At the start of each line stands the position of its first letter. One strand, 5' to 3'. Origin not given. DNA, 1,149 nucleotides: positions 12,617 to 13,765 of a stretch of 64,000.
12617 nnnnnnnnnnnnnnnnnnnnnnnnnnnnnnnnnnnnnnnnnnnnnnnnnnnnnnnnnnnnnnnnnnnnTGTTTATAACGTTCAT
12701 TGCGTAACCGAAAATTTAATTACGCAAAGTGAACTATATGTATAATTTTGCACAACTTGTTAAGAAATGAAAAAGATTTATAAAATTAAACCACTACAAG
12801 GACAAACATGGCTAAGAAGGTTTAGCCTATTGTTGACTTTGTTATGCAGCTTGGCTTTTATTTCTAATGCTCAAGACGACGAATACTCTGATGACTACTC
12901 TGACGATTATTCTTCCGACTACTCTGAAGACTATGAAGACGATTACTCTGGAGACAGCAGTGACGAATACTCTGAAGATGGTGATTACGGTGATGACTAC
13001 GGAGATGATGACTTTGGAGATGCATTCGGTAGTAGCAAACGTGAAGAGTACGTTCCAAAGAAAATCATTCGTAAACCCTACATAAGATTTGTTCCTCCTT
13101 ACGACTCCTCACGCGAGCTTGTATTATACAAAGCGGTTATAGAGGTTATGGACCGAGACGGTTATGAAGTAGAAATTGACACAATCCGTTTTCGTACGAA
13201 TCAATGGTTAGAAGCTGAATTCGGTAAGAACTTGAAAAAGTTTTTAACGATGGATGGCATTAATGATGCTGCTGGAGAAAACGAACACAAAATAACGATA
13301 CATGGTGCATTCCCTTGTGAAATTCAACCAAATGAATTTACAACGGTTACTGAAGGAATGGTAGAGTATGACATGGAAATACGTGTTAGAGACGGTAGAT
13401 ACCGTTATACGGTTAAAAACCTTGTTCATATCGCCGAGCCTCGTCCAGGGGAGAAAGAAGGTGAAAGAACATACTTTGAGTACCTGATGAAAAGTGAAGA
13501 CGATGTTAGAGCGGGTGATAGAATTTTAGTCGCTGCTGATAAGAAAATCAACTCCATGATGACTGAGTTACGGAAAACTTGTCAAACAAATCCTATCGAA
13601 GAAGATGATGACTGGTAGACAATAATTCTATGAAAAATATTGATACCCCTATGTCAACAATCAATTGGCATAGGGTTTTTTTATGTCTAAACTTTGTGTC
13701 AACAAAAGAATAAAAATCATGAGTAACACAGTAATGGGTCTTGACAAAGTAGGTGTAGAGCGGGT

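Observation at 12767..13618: Secreted protein with an extreme Asp/Tyr/Ser-rich acidic tract encoded by a short tandem DNA repeat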

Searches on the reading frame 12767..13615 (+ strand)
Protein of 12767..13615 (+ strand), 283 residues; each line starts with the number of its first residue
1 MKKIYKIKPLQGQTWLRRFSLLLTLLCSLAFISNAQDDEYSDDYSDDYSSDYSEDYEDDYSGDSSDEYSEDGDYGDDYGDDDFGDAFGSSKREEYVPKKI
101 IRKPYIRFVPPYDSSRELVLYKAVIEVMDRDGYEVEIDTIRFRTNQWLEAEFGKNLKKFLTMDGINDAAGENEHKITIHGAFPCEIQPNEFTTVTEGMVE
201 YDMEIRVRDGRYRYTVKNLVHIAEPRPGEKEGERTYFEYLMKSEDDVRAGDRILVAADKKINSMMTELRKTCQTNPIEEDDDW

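Call 4: search_protein_families(library=pfam, proteins=[window:12767-13615:+], max_evalue=1)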
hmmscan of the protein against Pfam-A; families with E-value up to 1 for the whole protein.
window:12767-13615:+ (283 aa): 1 family
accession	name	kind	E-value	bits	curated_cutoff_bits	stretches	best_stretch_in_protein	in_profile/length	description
PF14730.11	DUF4468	-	4.5e-05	24.2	22.6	1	143-220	18-89/92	Domain of unknown function (DUF4468) with TBP-like fold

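Call 5: search_protein_families(library=ncbifam, proteins=[window:12767-13615:+], max_evalue=1)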
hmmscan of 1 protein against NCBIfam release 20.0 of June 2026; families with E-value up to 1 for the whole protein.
window:12767-13615:+ (283 aa): 0 families

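Call 13: search_solved_structures(query=A1, max_evalue=10, show_alignments=2)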
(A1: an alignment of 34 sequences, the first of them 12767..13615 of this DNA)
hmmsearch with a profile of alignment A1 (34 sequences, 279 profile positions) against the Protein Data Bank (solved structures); distinct sequences matched with E-value up to 10: 0.

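Call 18: predict_structure(alignment_id=A1)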
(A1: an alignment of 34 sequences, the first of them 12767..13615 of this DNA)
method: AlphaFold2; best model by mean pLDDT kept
length: 283 residues; sequences in the alignment: 34
mean_pLDDT: 73.3   pTM: 0.56
mean pLDDT of the five models: 73.3, 68.9, 63.6, 58.6, 53.0
residues with pLDDT >= 90: 87; 70-90: 93; 50-70: 39; < 50: 64
segments of 3 or more residues with pLDDT < 50: 1-3, 36-91
pLDDT, mean of each block of 10 residues (from residue 1): 49 74 81 50 39 38 40 40 43 62 75 60 86 86 92 90 90 93 89 91 92 91 90 88 83 91 92 66 46
secondary structure, 60 per line:
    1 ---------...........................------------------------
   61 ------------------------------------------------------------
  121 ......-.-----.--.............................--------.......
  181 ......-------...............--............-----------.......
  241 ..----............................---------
elements in order: H10-36 E121-126 H137-159 E160-165 E174-186 E194-208 E211-222 E234-236 H237-242 H247-274

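Call 24: fold_search(model_id=the predicted structure, library=pdb)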
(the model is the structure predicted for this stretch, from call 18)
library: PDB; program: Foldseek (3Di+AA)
matches with E <= 10: 947; with E <= 0.001: 3
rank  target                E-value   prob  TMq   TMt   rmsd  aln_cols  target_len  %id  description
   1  4jhy                  6.9e-08  1.00  0.39  0.68   5.1       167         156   14  Crystal structure of a TBP-like protein (BDI_3606) from Parabacteroides distasonis ATCC 8503 at 1.90 A resolution (released 2013-04-03)
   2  4e6f_B                2.7e-06  1.00  0.37  0.56   6.5       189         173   12  Crystal structure of a DUF4468 family protein (BACOVA_04320) from Bacteroides ovatus ATCC 8483 at 1.49 A resolution (released 2012-07-04)
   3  4e6f_A                3.3e-06  1.00  0.34  0.52   7.2       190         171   12  Crystal structure of a DUF4468 family protein (BACOVA_04320) from Bacteroides ovatus ATCC 8483 at 1.49 A resolution (released 2012-07-04)
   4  3tfz_B                2.3e-03  0.87  0.22  0.33  13.0       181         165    8  Crystal structure of Zhui aromatase/cyclase from Streptomcyes sp. R1128 (released 2011-09-14)
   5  6v8l_B                3.3e-03  0.96  0.24  0.40  13.8       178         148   10  Crystal structure of Ara h 8.0201 (released 2020-12-16)
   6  6v8h_A                4.3e-03  0.94  0.24  0.39  13.4       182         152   10  Crystal structure of Ara h 8.0201 (released 2020-12-16)
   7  6sjj_C                5.1e-03  0.91  0.21  0.35  14.0       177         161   11  A new modulated crystal structure of ANS complex of St John's wort Hyp-1 protein with 36 protein molecules in the asym (released 2020-06-24)
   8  5jql_E                5.8e-03  0.41  0.17  0.25  21.0       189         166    9  Crystal Structure of Phosphatidic acid Transporter Ups1/Mdm35 Void of Bound Phospholipid from Saccharomyces Cerevisiae (released 2017-07-12)
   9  6sjj_J                6.5e-03  0.87  0.21  0.32  14.1       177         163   13  A new modulated crystal structure of ANS complex of St John's wort Hyp-1 protein with 36 protein molecules in the asym (released 2020-06-24)
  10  6lys_C                6.9e-03  0.96  0.22  0.35  16.6       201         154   12  Structure of the BAM complex (released 2021-01-13)
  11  4m9b_A                7.3e-03  0.57  0.16  0.27  15.3       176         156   11  Crystal structure of Apo Ara h 8 (released 2013-11-27)
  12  2yh6_D                8.3e-03  0.95  0.23  0.45   6.5       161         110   12  Structure of the N-terminal domain of BamC from E. coli (released 2011-05-25)
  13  6sjj_A                8.3e-03  0.72  0.20  0.31  13.8       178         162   12  A new modulated crystal structure of ANS complex of St John's wort Hyp-1 protein with 36 protein molecules in the asym (released 2020-06-24)
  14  3ie5_B                8.8e-03  0.85  0.22  0.34  13.8       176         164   13  Crystal structure of Hyp-1 protein from Hypericum perforatum (St John's wort) involved in hypericin biosynthesis (released 2009-11-10)
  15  3tfz_E                8.8e-03  0.66  0.21  0.32  10.0       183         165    8  Crystal structure of Zhui aromatase/cyclase from Streptomcyes sp. R1128 (released 2011-09-14)
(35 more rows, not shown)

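Call 26: find_related_loci(query=A1, collection=genome_contigs, flank=5000)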
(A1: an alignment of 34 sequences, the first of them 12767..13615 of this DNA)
Query A1 (283 aa) in genome_contigs; peptide patterns used: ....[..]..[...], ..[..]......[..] (x = any residue, [..] = any of these).
88 stretches matched a pattern; 63 encode a relative of the query (tblastn E <= 1e-3); 61 distinct loci.
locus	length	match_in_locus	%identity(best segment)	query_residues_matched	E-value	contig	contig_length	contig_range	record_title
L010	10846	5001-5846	93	1-283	2e-145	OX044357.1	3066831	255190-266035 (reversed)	MAG: uncultured Bacteroidia bacterium isolate B_MB356 genome assembly, chromosome: B_MB356_contig-1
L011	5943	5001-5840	72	1-283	6e-138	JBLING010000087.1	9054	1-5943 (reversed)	MAG: bacterium isolate 3300053785_234 Ga0535658_0023310, whole genome shotgun sequence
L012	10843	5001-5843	74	1-283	1e-125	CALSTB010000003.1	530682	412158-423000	MAG: uncultured Bacteroidia bacterium isolate AE_MB266 genome assembly, contig: contig_10310_AE_MB266, whole genome shot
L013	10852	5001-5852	71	1-283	4e-117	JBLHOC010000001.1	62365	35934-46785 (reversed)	MAG: Bacteroidia bacterium isolate 3300055726_19 Ga0535650_0000401, whole genome shotgun sequence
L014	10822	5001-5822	66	16-283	5e-111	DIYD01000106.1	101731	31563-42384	MAG TPA_asm: Bacteroidetes bacterium UBA6063 UBA6063_contig_1335, whole genome shotgun sequence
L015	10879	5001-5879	62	2-283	1e-106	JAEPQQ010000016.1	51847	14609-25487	MAG: Bacteroidia bacterium isolate HXMU1429-3 NODE_16_length_51847_cov_4.728260, whole genome shotgun sequence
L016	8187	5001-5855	64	1-283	3e-103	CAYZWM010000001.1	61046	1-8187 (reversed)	MAG TPA_asm: uncultured Chitinophagaceae bacterium isolate SRP215229_co1_39 genome assembly, contig: NODE_255_length_610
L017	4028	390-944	75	99-283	2e-96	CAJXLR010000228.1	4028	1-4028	MAG TPA_asm: uncultured Bacteroidetes bacterium isolate SRR4030075_bin.65_MetaBAT_v2.12.1_MAG genome assembly, contig: N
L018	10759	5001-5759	58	18-283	1e-92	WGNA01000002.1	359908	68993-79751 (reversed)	MAG: Bacteroidetes bacterium isolate RI_134 c_000000002306, whole genome shotgun sequence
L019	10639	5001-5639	62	73-283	6e-87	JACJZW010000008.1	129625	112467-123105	MAG: Flavobacteriales bacterium isolate HK-STAS-BACT-74 HK-STAS-BACT-74_8, whole genome shotgun sequence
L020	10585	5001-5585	78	89-283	2e-102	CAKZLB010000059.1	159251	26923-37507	MAG TPA_asm: uncultured Bacteroidetes bacterium isolate ERR2094171_bin.62_CONCOCT_v1.1_MAG genome assembly, contig: ERZ6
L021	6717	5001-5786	57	14-283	4e-102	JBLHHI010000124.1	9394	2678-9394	MAG: Bacteroidia bacterium isolate 3300054976_154 Ga0535667_0014794, whole genome shotgun sequence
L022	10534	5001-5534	57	107-283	9e-64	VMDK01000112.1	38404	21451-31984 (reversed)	MAG: Sphingobacteriia bacterium isolate 28_1 c_000000000224, whole genome shotgun sequence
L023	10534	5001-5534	57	107-283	1e-65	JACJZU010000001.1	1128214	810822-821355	MAG: Flavobacteriales bacterium isolate HK-STAS-BACT-72 HK-STAS-BACT-72_1, whole genome shotgun sequence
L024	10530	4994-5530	39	97-283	8e-33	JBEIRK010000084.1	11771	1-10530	MAG: Flavobacteriales bacterium isolate Sample-107-S80-bin-12 Sample_107_S80-bin_12-k141_961846, whole genome shotgun se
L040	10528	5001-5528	32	100-283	2e-26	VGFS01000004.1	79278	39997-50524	MAG: Bacteroidetes bacterium isolate M_surface_9_m1_279 M_surface_9_m1_279_Ga0194116_10000398, whole genome shotgun sequ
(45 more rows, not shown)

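Call 30: list_cluster_members(proteins=[window:12767-13615:+, P0001])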
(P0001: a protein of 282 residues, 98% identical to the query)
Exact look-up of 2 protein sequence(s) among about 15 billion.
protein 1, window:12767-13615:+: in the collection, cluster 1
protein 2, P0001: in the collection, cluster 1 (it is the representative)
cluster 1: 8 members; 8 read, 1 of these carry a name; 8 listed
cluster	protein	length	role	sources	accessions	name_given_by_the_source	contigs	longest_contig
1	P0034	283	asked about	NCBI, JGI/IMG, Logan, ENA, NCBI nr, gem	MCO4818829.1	MAG: hypothetical protein KC517_04335 [Bacteroidetes bacterium] | hypothetical protein | hypothetical protein [Bacteroidota bacterium]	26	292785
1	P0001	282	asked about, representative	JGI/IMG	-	-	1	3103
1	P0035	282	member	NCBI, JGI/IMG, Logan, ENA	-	-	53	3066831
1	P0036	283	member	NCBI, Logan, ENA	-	-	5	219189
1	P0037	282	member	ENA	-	-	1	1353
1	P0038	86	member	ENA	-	-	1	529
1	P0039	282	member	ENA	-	-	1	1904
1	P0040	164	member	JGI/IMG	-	-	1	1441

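Call 59: search_protein_families(library=pfam, proteins=[L040:4785-5528:+, L024:4679-5530:+], max_evalue=0.01)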
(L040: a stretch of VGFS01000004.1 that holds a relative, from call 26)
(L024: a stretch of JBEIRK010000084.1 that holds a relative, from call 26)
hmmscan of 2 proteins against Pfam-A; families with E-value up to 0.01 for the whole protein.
L040:4785-5528:+ (248 aa): 1 family
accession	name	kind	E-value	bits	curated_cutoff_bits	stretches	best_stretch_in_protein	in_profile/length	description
PF14730.11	DUF4468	-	3.7e-08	34.1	22.6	1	103-185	7-89/92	Domain of unknown function (DUF4468) with TBP-like fold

L024:4679-5530:+ (284 aa): 1 family
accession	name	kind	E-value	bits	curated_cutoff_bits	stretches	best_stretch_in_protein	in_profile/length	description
PF14730.11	DUF4468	-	2e-08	34.9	22.6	1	143-222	11-90/92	Domain of unknown function (DUF4468) with TBP-like fold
